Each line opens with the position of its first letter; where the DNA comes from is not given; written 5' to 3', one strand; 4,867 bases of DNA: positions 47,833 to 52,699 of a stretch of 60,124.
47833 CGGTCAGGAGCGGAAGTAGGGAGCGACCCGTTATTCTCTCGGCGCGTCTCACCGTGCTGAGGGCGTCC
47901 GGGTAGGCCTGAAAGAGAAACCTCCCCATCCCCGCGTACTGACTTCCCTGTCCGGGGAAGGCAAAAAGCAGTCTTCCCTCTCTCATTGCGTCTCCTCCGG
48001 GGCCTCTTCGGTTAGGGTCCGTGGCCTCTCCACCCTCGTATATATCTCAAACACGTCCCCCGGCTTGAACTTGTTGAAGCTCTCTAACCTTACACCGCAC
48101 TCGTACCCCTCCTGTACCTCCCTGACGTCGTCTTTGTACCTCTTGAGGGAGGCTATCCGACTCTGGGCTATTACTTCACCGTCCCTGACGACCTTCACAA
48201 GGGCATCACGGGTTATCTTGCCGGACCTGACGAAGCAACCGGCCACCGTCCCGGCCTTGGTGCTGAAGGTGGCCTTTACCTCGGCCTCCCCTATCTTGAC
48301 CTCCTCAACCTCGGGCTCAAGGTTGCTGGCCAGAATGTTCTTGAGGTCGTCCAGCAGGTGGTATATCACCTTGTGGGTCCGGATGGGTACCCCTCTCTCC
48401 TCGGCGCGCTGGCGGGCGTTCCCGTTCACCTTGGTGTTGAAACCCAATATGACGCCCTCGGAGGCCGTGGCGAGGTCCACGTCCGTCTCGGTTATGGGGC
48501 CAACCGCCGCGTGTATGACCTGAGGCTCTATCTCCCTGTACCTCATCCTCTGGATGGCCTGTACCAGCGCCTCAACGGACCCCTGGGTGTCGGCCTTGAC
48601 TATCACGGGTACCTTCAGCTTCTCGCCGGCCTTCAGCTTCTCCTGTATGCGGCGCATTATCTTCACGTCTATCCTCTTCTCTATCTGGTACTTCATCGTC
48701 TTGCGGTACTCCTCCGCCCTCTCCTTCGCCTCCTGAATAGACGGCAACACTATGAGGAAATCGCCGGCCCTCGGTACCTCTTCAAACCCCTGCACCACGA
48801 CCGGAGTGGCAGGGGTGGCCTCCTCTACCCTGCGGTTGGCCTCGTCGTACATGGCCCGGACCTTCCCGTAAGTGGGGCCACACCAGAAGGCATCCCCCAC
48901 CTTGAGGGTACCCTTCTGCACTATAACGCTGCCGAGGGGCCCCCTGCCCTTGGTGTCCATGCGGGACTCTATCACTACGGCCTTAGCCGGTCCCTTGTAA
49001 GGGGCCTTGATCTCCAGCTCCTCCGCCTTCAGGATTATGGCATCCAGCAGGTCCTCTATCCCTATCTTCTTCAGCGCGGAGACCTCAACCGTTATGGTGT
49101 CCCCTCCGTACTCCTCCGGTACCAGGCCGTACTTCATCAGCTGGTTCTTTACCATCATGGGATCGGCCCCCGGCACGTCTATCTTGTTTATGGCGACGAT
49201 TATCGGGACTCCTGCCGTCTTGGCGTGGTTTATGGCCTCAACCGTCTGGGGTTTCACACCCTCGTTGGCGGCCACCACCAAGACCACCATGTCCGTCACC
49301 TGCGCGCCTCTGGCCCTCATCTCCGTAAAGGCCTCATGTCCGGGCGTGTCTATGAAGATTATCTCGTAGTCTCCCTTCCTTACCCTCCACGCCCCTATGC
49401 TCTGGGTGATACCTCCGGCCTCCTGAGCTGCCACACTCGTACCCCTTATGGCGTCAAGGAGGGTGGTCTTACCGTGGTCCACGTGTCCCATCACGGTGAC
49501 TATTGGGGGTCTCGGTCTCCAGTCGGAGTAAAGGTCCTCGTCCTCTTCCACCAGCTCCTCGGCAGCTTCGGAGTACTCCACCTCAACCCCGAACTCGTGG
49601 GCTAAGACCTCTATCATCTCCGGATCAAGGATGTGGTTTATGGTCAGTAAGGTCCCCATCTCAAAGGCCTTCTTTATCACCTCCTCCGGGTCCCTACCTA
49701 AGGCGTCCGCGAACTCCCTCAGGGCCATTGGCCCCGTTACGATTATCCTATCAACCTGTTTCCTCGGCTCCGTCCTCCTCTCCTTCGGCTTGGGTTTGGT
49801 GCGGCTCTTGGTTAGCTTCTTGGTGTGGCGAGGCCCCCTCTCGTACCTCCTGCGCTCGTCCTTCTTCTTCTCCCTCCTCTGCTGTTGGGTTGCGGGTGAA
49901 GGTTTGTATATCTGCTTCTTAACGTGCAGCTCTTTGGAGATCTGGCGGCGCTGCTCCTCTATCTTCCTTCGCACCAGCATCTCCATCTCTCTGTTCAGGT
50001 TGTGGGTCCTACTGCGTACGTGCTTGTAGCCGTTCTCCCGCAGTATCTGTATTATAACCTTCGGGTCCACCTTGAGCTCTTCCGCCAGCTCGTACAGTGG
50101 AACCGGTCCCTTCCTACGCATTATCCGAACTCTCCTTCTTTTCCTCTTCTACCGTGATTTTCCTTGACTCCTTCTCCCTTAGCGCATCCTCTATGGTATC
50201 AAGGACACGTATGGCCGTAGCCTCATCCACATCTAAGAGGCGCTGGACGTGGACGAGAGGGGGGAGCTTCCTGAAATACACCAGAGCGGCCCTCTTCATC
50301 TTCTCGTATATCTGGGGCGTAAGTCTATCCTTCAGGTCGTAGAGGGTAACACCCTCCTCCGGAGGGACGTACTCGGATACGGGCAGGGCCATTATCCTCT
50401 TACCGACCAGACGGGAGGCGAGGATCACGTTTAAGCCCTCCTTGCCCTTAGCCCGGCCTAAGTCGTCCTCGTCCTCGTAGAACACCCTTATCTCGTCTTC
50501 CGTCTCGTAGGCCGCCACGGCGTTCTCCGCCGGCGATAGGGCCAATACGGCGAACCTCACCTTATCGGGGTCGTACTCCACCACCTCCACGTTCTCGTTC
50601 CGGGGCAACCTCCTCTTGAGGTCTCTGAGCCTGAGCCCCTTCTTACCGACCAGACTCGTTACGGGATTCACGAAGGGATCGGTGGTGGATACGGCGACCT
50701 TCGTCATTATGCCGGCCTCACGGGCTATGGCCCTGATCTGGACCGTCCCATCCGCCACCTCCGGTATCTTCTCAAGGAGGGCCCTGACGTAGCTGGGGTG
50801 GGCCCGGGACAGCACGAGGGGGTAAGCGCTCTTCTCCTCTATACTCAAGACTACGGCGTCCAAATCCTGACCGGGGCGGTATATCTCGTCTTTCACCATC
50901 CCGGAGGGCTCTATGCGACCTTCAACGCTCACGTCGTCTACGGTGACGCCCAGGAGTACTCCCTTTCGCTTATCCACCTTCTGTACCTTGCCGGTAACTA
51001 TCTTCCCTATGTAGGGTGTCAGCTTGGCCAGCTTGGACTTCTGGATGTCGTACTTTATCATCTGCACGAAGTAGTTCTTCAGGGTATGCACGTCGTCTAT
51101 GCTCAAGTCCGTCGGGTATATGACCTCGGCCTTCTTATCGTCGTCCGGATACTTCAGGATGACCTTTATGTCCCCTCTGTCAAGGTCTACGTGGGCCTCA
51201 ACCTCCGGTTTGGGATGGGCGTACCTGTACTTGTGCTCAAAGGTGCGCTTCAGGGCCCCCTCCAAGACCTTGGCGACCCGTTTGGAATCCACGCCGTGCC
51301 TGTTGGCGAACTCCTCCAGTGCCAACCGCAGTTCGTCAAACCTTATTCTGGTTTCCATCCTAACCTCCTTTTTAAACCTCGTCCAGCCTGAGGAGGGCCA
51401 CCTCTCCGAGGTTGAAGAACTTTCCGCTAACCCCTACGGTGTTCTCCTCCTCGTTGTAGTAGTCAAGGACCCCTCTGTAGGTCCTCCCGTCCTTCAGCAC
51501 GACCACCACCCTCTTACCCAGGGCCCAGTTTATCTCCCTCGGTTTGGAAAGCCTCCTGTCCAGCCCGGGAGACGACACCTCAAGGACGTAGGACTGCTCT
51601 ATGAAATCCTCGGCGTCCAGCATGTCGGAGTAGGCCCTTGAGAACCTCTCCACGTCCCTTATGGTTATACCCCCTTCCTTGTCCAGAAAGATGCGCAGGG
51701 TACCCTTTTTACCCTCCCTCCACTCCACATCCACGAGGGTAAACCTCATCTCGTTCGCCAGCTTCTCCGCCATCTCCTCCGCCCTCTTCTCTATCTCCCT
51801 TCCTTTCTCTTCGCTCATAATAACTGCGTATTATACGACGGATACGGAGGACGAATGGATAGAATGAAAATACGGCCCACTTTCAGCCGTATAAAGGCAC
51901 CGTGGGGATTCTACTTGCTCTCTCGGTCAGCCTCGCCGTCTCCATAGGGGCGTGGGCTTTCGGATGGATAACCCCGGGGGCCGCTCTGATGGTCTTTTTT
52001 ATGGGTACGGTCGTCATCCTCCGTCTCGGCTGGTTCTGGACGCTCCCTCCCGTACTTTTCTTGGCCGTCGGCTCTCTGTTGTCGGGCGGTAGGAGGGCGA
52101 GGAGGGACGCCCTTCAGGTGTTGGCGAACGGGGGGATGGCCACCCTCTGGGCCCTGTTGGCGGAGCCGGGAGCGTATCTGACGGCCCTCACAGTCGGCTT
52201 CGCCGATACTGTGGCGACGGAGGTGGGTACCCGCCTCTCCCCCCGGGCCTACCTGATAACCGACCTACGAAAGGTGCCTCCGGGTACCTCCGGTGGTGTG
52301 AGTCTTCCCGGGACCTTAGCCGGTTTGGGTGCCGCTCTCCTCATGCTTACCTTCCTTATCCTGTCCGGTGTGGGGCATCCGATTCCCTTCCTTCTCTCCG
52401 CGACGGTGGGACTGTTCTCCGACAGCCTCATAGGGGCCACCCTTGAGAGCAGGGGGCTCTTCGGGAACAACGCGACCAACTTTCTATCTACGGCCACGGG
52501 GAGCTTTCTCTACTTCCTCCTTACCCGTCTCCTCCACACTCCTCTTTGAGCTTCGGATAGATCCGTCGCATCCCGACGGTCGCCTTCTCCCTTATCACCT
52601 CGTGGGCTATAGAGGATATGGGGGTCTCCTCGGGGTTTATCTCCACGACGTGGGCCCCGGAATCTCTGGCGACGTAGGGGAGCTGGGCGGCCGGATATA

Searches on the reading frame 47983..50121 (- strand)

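Call 66: search_protein_families(library=pfam, proteins=[window:47983-50121:-], max_evalue=0.00001)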
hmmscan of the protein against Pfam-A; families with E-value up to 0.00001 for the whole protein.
window:47983-50121:- (712 aa): 6 families
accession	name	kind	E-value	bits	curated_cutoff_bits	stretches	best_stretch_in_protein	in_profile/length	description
PF00009.33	GTP_EFTU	-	2.3e-38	132.1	26.5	1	207-365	5-185/188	Elongation factor Tu GTP binding domain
PF11987.13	IF-2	-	1.9e-35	121.7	27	1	488-594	11-117/117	Translation-initiation factor 2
PF22042.2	EF-G_D2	-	3.1e-24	85.3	27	1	378-458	1-83/84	Elongation factor G domain 2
PF04760.21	IF2_N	-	2.5e-16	59.6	25.3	1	131-180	3-53/53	Translation initiation factor IF-2, N-terminal region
PF01926.29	MMR_HSR1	-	3.8e-12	46.8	21.9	1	208-313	2-113/113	50S ribosome-binding GTPase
PF03144.31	GTP_EFTU_D2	-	4.1e-07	30.8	30.3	0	624-690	1-71/73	Elongation factor Tu domain 2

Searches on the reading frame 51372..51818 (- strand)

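Call 66: search_protein_families(library=pfam, proteins=[window:51372-51818:-], max_evalue=0.00001)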
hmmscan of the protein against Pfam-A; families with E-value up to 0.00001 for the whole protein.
window:51372-51818:- (148 aa): 1 family
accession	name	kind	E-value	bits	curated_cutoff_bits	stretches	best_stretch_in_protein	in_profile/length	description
PF02576.22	RimP_N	-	3.5e-24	85.4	22.7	1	17-87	2-73/73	RimP N-terminal domain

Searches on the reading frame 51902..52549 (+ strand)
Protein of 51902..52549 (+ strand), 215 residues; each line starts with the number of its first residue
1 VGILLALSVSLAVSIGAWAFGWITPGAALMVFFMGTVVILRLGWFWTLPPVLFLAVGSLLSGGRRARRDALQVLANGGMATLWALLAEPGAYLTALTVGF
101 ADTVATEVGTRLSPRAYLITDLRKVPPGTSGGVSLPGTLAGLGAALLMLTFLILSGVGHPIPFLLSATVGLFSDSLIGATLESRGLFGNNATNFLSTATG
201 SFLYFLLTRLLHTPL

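Call 66: search_protein_families(library=pfam, proteins=[window:51902-52549:+], max_evalue=0.00001)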
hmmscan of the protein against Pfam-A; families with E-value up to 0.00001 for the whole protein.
window:51902-52549:+ (215 aa): 1 family
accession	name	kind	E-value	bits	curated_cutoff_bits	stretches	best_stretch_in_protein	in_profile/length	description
PF01940.21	DUF92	-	2.2e-31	109.6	27.5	1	9-200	2-250/251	Integral membrane protein DUF92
